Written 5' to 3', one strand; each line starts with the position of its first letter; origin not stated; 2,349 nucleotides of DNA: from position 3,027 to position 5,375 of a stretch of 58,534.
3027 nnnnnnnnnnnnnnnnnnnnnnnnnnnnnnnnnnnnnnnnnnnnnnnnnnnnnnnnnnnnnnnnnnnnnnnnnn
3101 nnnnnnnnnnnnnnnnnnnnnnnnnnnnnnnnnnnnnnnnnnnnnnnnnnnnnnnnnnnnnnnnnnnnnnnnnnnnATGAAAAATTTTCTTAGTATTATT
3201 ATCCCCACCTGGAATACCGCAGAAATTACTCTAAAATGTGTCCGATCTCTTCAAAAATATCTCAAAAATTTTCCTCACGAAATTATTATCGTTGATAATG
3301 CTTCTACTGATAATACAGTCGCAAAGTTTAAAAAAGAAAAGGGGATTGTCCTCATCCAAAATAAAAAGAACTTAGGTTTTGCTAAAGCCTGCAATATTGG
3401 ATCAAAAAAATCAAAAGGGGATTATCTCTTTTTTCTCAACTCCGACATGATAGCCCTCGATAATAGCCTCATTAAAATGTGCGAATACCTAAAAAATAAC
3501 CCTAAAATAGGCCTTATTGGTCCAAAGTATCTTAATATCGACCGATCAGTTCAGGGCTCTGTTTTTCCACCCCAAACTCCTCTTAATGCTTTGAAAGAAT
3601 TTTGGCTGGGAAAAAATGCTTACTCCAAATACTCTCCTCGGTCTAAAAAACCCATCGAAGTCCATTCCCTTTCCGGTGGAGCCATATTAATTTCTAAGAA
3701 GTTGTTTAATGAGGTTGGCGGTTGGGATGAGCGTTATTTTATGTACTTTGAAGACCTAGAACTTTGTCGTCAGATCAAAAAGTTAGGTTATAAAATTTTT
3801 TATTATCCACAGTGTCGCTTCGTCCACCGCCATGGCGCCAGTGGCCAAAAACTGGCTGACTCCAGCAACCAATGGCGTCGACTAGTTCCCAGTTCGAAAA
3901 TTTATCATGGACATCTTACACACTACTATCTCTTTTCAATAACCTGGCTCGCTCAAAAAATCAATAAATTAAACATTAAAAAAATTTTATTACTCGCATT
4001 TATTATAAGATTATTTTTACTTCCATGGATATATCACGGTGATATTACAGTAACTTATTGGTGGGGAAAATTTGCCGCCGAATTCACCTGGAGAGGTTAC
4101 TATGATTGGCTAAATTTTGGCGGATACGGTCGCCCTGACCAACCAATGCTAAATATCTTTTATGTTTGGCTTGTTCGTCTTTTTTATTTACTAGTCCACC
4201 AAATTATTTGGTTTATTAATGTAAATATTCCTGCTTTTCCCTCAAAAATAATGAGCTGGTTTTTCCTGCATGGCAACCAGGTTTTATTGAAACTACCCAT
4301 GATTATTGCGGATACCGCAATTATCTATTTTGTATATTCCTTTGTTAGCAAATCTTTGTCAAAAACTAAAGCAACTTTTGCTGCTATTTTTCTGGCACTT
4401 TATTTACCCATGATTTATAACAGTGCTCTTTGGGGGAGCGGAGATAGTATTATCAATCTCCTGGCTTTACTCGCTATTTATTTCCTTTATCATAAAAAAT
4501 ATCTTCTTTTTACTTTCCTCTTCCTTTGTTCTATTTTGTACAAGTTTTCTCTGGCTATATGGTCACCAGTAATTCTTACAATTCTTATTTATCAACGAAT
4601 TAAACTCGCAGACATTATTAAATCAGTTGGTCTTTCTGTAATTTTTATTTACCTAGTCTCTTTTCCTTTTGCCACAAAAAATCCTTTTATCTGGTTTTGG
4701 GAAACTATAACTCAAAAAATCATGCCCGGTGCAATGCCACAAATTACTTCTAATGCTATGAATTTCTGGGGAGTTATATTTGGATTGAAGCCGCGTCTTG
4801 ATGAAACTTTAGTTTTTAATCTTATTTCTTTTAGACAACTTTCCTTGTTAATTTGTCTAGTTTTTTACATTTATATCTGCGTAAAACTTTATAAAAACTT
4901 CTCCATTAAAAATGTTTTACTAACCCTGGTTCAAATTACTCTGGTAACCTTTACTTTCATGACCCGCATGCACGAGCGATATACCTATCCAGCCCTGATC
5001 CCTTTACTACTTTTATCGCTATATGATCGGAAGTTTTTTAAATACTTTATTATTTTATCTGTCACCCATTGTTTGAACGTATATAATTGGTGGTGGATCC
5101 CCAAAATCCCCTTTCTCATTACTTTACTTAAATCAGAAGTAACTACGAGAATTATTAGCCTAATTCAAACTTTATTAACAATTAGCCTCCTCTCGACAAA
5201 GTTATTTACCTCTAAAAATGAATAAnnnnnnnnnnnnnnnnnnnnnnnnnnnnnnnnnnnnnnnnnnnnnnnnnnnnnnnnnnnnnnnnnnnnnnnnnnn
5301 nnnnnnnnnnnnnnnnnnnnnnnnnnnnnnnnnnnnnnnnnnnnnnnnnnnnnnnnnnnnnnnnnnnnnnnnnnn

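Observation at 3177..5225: In-frame fusion of a complete cytoplasmic GT2 domain to a complete HERY-type GT-C domain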

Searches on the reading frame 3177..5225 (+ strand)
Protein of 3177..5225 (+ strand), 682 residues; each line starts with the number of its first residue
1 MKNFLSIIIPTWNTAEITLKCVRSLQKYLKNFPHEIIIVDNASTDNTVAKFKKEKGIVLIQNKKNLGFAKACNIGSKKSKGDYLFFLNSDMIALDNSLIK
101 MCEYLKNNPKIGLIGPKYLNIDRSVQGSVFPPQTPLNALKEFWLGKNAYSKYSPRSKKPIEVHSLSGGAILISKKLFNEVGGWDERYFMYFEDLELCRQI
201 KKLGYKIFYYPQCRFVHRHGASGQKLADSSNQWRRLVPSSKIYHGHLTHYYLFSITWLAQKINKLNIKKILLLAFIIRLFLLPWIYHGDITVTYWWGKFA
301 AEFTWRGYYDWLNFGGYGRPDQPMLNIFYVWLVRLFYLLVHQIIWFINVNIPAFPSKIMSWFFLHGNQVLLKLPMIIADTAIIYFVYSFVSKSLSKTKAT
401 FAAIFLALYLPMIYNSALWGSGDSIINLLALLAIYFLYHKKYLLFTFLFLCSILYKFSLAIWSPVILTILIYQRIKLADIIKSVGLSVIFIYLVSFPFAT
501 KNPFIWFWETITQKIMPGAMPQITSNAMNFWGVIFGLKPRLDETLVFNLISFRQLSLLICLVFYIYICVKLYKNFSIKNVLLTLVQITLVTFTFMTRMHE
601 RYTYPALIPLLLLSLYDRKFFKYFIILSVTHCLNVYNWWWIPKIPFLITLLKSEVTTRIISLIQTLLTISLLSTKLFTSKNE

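Call 3: search_protein_families(library=pfam, proteins=[window:3177-5225:+], max_evalue=0.01)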
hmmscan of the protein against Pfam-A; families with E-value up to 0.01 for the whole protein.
window:3177-5225:+ (682 aa): 5 families
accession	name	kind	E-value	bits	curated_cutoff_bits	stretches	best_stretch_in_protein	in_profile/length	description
PF00535.33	Glycos_transf_2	-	1.1e-25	90.9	23.3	1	6-180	1-167/168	Glycosyl transferase family 2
PF13641.12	Glyco_tranf_2_3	-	3.3e-16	60.4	27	1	5-229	3-223/230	Glycosyltransferase like family 2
PF10111.15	Glyco_tranf_2_2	-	4.1e-11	43.3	27.3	1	7-202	2-201/276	Glycosyltransferase like family 2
PF13712.12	Glyco_tranf_2_5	-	1.1e-06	29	27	1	58-212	33-182/210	Glycosyltransferase like family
PF02709.20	Glyco_transf_7C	-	0.00012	22.1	23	1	155-212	9-67/78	N-terminal domain of galactosyltransferase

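Call 4: search_protein_families(library=ncbifam, proteins=[window:3177-5225:+], max_evalue=0.01)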
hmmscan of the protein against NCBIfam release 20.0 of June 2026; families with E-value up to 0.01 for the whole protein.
window:3177-5225:+ (682 aa): 24 families
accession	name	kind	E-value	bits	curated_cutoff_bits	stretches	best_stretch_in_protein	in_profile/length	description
TIGR01556.1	rhamnosyltran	subfamily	6.1e-20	71.6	200.55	1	19-258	7-234/281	rhamnosyltransferase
TIGR04283.1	glyco_like_mftF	equivalog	5.8e-19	68.6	182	2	5-105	1-97/221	TIGR04283 family arsenosugar biosynthesis glycosyltransferase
TIGR03965.1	mycofact_glyco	equivalog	2.5e-18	66.2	280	1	6-221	77-284/467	mycofactocin biosynthesis glycosyltransferase MftF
NF041875.1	EPS_EpsD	equivalog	2.7e-16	59.9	370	1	5-218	1-207/325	exopolysaccharide biosynthesis glycosyltransferase EpsD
TIGR03937.1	PgaC_IcaA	equivalog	1.5e-12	47.2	422.3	1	4-114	46-159/407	poly-beta-1,6-N-acetyl-D-glucosamine synthase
NF038302.1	EPS_HpsE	equivalog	4.6e-12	45.5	300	1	5-218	3-223/307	hormogonium polysaccharide biosynthesis glycosyltransferase HpsE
NF047683.1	TeichurnBiosyTuaG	equivalog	6.6e-12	45.6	400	1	2-108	5-114/252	teichuronic acid biosynthesis protein TuaG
NF038299.1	EPS_HpsN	equivalog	3.2e-10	39.5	425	1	5-224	3-227/317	hormogonium polysaccharide biosynthesis glycosyltransferase HpsN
NF007482.0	PRK10073.1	equivalog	1.1e-09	37.7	423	1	3-91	6-96/334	glycosyltransferase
NF053739.1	GlytfEpsEBac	equivalog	1.6e-08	33.9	450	1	5-124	3-126/265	glycosyltransferase EpsE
NF050050.1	ProtGlycPglI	equivalog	5e-07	29.4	500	1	3-104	2-107/306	GalNAc(5)-diNAcBac-PP-undecaprenol beta-1,3-glucosyltransferase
NF007453.0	PRK10018.1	equivalog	4.2e-06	26.6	382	1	3-98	6-104/280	colanic acid biosynthesis glycosyltransferase WcaA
NF010496.0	PRK13915.1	equivalog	1.8e-05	24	262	1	4-114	32-151/307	glucosyl-3-phosphoglycerate synthase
TIGR04017.1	WcaA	equivalog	2.6e-05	24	495.75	1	3-98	5-103/279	colanic acid biosynthesis glycosyltransferase WcaA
TIGR04440.1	glyco_TIGR04440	domain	2.8e-05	23.9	70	1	5-124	2-125/215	TIGR00180 family glycosyltransferase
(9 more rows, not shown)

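Call 8: find_homologous_proteins(query=window:3177-5222:+, max_evalue=0.00001)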
Query window:3177-5222:+ (682 aa): 413 proteins with E <= 0.00001 among 8000 candidates; the best 120 are listed.
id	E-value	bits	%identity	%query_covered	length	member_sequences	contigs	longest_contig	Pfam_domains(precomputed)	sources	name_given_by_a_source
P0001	0.0e+0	1527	100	99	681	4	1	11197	PF10111.15,PF13641.13,PF00535.33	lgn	-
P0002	2.7e-262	890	58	99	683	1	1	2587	PF10111.15,PF13641.13,PF00535.33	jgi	-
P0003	4.8e-185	635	69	59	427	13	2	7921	-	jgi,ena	-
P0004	1.5e-182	627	66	61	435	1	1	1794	-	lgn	-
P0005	3.9e-181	622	67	62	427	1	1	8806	-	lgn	-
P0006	4.7e-181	622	69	58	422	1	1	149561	-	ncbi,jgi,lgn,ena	ncbi:MAG: hypothetical protein WC503_00010 [Candidatus Shapirobacteria bacterium]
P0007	2.0e-180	620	68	59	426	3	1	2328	-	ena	-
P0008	1.4e-179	617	66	60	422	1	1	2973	-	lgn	-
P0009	4.5e-179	615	66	60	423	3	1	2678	-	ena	-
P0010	6.3e-179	615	66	59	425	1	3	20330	-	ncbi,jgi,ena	-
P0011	4.5e-178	612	67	60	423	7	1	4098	-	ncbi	-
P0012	5.5e-178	612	66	59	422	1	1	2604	-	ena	-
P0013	3.7e-176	606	63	62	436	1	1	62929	-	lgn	-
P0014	2.6e-174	600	66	60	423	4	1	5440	-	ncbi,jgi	-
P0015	1.9e-164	567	60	59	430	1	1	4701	-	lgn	-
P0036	2.7e-147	510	56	58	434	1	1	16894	-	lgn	-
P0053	4.1e-139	483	55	61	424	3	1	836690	-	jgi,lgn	jgi:Gpi18-like mannosyltransferase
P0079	4.0e-108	381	47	58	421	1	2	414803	-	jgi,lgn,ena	jgi:Gpi18-like mannosyltransferase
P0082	8.5e-96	340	56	38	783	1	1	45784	PF10111.15,PF13641.13,PF02366.25,PF00535.33,PF13231.13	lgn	-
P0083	1.1e-82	297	45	38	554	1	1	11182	PF13712.13,PF13632.13,PF10111.15,PF13641.13,PF00535.33,PF12804.14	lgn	-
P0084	1.2e-78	283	33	32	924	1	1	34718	PF13632.13,PF10111.15,PF13506.14,PF13641.13,PF00535.33,PF02709.21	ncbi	-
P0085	5.3e-76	275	35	34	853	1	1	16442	PF13712.13,PF13632.13,PF10111.15,PF13506.14,PF13641.13,PF00535.33,PF02709.21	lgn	-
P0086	2.5e-71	259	46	41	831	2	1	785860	PF10131.16,PF13641.13,PF00535.33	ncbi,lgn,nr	ncbi:MAG: hypothetical protein KatS3mg088_423 [Patescibacteria group bacterium]|nr:MAG: hypothetical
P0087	9.5e-68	247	45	41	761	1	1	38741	PF10111.15,PF13641.13,PF00535.33,PF13231.13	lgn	-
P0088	3.6e-67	245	48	36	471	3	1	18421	PF13712.13,PF10111.15,PF13641.13,PF00535.33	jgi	-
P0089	5.5e-66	241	37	31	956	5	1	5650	PF13712.13,PF10111.15,PF13506.14,PF13641.13,PF13371.13,PF00515.35,PF13424.13,PF13432.13,PF00535.33,PF07719.24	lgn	-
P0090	8.4e-66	241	32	34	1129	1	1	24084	PF13712.13,PF13632.13,PF13641.13,PF00535.33,PF02709.21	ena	-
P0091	1.7e-64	237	44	38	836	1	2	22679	PF10131.16,PF10111.15,PF13641.13,PF00535.33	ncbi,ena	-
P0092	1.4e-63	234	44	38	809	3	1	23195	PF10131.16,PF13641.13,PF00535.33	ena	-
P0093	3.5e-62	229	33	33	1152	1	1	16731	PF13632.13,PF10111.15,PF13506.14,PF13641.13,PF00535.33,PF12804.14,PF02709.21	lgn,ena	-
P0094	7.2e-62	228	35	33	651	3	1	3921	PF13632.13,PF10111.15,PF13506.14,PF13641.13,PF00535.33,PF02709.21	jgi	jgi:N-acetylglucosaminyl-diphospho-decaprenol L-rhamnosyltransferase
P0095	9.0e-62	228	45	38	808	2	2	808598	PF13641.13,PF09586.17,PF00535.33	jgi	jgi:GT2 family glycosyltransferase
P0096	3.6e-61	226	34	33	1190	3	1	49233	PF10602.16,PF03704.24,PF13414.13,PF14307.13,PF00535.33,PF13374.13,PF24575.2,PF00515.35,PF13424.13,PF14561.13,PF07719.24,PF25063.1,PF13431.13,PF23914.2,PF10111.15,PF13176.13,PF13428.13,PF04733.21,PF25064.2,PF13712.13,PF14559.13,PF13641.13,PF13371.13,PF12895.14,PF21033.5,PF13432.13,PF13181.13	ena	-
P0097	1.6e-60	223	43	39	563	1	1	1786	PF10131.16,PF13641.13,PF00535.33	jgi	jgi:GT2 family glycosyltransferase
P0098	1.6e-59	220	43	41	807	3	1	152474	PF13632.13,PF10131.16,PF13641.13,PF00535.33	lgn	-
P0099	2.2e-59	220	32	32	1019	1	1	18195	PF13431.13,PF10111.15,PF13506.14,PF13414.13,PF13176.13,PF13428.13,PF00535.33,PF02709.21,PF13712.13,PF14559.13,PF13641.13,PF13371.13,PF00515.35,PF12895.14,PF13424.13,PF21033.5,PF13432.13,PF13181.13,PF07719.24,PF13174.13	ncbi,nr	ncbi:glycosyltransferase [Caldithrix abyssi]|nr:glycosyltransferase [Caldithrix abyssi]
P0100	2.2e-59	220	32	34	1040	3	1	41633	PF10111.15,PF13506.14,PF13414.13,PF13428.13,PF00535.33,PF02709.21,PF13712.13,PF14559.13,PF13632.13,PF13641.13,PF00515.35,PF13424.13,PF13432.13,PF13181.13,PF07719.24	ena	-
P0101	1.4e-58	217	45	38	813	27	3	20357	PF10131.16,PF13641.13,PF00535.33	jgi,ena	-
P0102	2.1e-58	216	45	38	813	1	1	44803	PF13641.13,PF00535.33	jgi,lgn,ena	-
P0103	1.3e-57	214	43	40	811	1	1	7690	PF10111.15,PF13641.13,PF09586.17,PF00535.33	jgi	jgi:GT2 family glycosyltransferase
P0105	6.7e-55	205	32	34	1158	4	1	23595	PF13712.13,PF13632.13,PF10111.15,PF13506.14,PF13641.13,PF00535.33,PF08241.19,PF02709.21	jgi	-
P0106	3.2e-54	203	43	38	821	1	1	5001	PF10111.15,PF13641.13,PF00535.33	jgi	jgi:GT2 family glycosyltransferase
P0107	1.4e-53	200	33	32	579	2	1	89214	PF13712.13,PF13632.13,PF10111.15,PF13641.13,PF00535.33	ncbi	-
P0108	2.0e-52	197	35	32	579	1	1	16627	PF13712.13,PF13632.13,PF10111.15,PF13641.13,PF00535.33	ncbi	-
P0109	4.5e-52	196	41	38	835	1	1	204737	PF13641.13,PF00535.33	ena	-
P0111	1.3e-51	194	32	30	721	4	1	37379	PF13712.13,PF13632.13,PF10111.15,PF13641.13,PF00535.33,PF02709.21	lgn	-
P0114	4.2e-51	192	34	33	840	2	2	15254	PF13632.13,PF10111.15,PF13506.14,PF13641.13,PF00535.33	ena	-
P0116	1.9e-50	190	32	33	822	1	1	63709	PF13632.13,PF10111.15,PF13506.14,PF13641.13,PF00535.33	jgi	jgi:GT2 family glycosyltransferase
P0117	4.1e-50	189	35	32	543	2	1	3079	PF13712.13,PF13632.13,PF10111.15,PF13506.14,PF13641.13,PF00535.33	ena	-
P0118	4.1e-50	189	32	34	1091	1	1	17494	PF13431.13,PF23914.2,PF10111.15,PF13414.13,PF13428.13,PF00535.33,PF02709.21,PF13374.13,PF13712.13,PF14559.13,PF13632.13,PF13641.13,PF13371.13,PF00515.35,PF12895.14,PF13424.13,PF21033.5,PF13432.13,PF13181.13,PF07719.24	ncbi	ncbi:MAG: glycosyltransferase [Deltaproteobacteria bacterium]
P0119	5.5e-50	189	35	32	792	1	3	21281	PF13632.13,PF10111.15,PF13506.14,PF13641.13,PF00535.33,PF02709.21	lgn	-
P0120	4.7e-49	186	37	33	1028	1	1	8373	PF13712.13,PF13632.13,PF10111.15,PF13506.14,PF13641.13,PF00535.33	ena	-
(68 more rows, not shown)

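Call 13: find_encoding_contigs(protein=P0002, flank=10000, max_places=4)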
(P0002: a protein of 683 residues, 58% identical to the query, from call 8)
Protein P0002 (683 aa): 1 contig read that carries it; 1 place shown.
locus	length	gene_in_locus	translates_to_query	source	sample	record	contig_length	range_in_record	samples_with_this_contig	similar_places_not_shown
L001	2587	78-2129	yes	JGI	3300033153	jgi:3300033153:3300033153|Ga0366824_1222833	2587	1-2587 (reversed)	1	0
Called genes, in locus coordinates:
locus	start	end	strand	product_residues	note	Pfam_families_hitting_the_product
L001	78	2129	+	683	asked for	PF00535:Glycos_transf_2, PF10111:Glyco_tranf_2_2, PF13641:Glyco_tranf_2_3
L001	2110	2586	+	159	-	?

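Call 14: find_encoding_contigs(protein=P0006, flank=8000, max_places=3)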
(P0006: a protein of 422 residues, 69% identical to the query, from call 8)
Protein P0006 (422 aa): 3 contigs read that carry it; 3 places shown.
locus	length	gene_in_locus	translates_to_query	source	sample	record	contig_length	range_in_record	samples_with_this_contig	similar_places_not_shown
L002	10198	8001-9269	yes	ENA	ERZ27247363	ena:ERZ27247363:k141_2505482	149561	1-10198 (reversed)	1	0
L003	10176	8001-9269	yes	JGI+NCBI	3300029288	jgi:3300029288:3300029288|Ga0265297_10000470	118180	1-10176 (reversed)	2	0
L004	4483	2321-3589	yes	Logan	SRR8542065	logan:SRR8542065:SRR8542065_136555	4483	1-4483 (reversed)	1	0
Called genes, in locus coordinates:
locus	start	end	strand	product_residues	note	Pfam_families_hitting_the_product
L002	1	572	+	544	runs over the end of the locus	-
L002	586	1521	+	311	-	PF00535:Glycos_transf_2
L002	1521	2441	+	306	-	PF00535:Glycos_transf_2, PF10111:Glyco_tranf_2_2 (faint), PF13641:Glyco_tranf_2_3, PF13632:Glyco_trans_2_3 (faint)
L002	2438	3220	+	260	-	PF00535:Glycos_transf_2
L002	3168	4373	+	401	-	PF13439:Glyco_transf_4 (weak), PF00534:Glycos_transf_1, PF13692:Glyco_trans_1_4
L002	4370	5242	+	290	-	PF00535:Glycos_transf_2, PF13641:Glyco_tranf_2_3, PF10111:Glyco_tranf_2_2 (faint), PF13506:Glyco_transf_21, PF13632:Glyco_trans_2_3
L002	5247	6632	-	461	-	PF13231:PMT_2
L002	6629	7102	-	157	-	-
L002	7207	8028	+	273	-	PF13641:Glyco_tranf_2_3, PF00535:Glycos_transf_2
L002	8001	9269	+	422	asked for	-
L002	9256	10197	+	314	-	?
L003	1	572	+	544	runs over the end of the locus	-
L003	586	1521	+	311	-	PF00535:Glycos_transf_2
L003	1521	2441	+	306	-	PF00535:Glycos_transf_2, PF10111:Glyco_tranf_2_2 (faint), PF13641:Glyco_tranf_2_3, PF13632:Glyco_trans_2_3 (faint)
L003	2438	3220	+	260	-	PF00535:Glycos_transf_2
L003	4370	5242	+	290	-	PF00535:Glycos_transf_2, PF13641:Glyco_tranf_2_3, PF10111:Glyco_tranf_2_2 (faint), PF13506:Glyco_transf_21, PF13632:Glyco_trans_2_3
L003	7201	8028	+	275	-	PF13641:Glyco_tranf_2_3, PF00535:Glycos_transf_2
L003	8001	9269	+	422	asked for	-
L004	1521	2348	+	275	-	PF13641:Glyco_tranf_2_3, PF00535:Glycos_transf_2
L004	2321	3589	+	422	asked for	-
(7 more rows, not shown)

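Call 23: find_encoding_contigs(protein=P0036, flank=5000, max_places=2)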
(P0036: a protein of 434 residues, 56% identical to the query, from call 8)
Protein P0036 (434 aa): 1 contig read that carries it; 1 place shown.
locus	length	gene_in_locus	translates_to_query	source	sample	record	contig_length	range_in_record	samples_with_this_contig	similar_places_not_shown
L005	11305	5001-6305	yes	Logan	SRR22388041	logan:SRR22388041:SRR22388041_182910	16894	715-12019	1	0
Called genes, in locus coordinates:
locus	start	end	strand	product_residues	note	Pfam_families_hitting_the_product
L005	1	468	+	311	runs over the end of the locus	PF00535:Glycos_transf_2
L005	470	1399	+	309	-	PF00535:Glycos_transf_2, PF13641:Glyco_tranf_2_3, PF13632:Glyco_trans_2_3 (weak)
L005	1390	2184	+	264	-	PF00535:Glycos_transf_2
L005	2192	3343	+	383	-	PF00534:Glycos_transf_1, PF13692:Glyco_trans_1_4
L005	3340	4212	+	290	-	PF00535:Glycos_transf_2, PF13641:Glyco_tranf_2_3, PF10111:Glyco_tranf_2_2 (weak), PF13632:Glyco_trans_2_3 (weak)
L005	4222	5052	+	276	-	PF00535:Glycos_transf_2, PF13641:Glyco_tranf_2_3, PF10111:Glyco_tranf_2_2, PF13712:Glyco_tranf_2_5 (weak)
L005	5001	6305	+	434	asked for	-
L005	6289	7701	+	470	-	PF13231:PMT_2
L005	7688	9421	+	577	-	PF13231:PMT_2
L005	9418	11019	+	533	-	-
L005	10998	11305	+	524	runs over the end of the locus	PF02366:PMT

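Call 24: find_encoding_contigs(protein=P0053, flank=5000, max_places=2)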
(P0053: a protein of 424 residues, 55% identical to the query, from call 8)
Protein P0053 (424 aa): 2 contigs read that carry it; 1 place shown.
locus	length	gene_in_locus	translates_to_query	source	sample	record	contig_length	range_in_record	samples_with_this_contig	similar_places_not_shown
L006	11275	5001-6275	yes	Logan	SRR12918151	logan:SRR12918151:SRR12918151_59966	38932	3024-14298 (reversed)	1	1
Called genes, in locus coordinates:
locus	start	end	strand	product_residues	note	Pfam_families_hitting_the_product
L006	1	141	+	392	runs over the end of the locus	PF13439:Glyco_transf_4 (faint), PF00534:Glycos_transf_1, PF13692:Glyco_trans_1_4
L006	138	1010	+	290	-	PF00535:Glycos_transf_2, PF13641:Glyco_tranf_2_3, PF10111:Glyco_tranf_2_2 (weak), PF13506:Glyco_transf_21, PF13632:Glyco_trans_2_3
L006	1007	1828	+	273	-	PF00535:Glycos_transf_2, PF10111:Glyco_tranf_2_2 (faint), PF13641:Glyco_tranf_2_3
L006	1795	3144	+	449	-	-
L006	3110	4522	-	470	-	PF13231:PMT_2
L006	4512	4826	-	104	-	-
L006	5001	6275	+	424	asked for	-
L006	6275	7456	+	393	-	-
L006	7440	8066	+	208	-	-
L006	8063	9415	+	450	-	PF02366:PMT (weak), PF13231:PMT_2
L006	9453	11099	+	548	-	PF13231:PMT_2 (weak)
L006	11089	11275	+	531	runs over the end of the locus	-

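Call 25: find_encoding_contigs(protein=P0079, flank=5000, max_places=2)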
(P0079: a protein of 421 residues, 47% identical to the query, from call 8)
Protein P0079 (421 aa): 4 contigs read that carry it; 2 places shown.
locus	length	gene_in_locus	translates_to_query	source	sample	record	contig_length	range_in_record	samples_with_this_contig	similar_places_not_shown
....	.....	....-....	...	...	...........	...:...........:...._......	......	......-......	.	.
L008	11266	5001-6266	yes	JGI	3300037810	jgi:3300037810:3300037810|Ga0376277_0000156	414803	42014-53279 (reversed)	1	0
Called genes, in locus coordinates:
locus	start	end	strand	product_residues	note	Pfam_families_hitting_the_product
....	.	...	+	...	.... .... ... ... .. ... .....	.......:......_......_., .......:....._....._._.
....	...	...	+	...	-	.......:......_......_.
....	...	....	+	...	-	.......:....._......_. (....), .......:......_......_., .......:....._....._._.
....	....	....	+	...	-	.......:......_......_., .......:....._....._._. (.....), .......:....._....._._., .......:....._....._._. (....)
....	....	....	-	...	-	-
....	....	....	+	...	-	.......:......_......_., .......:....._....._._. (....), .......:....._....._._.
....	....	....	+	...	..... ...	-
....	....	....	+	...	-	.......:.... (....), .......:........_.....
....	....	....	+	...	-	-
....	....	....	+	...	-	-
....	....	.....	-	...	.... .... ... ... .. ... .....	-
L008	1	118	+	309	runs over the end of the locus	PF00535:Glycos_transf_2, PF13641:Glyco_tranf_2_3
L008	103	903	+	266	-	PF00535:Glycos_transf_2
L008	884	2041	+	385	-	PF13439:Glyco_transf_4 (weak), PF00534:Glycos_transf_1, PF13692:Glyco_trans_1_4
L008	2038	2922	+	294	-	PF00535:Glycos_transf_2, PF10111:Glyco_tranf_2_2 (faint), PF13641:Glyco_tranf_2_3, PF13632:Glyco_trans_2_3 (weak)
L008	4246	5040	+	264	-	PF00535:Glycos_transf_2, PF10111:Glyco_tranf_2_2 (weak), PF13641:Glyco_tranf_2_3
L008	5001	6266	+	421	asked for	-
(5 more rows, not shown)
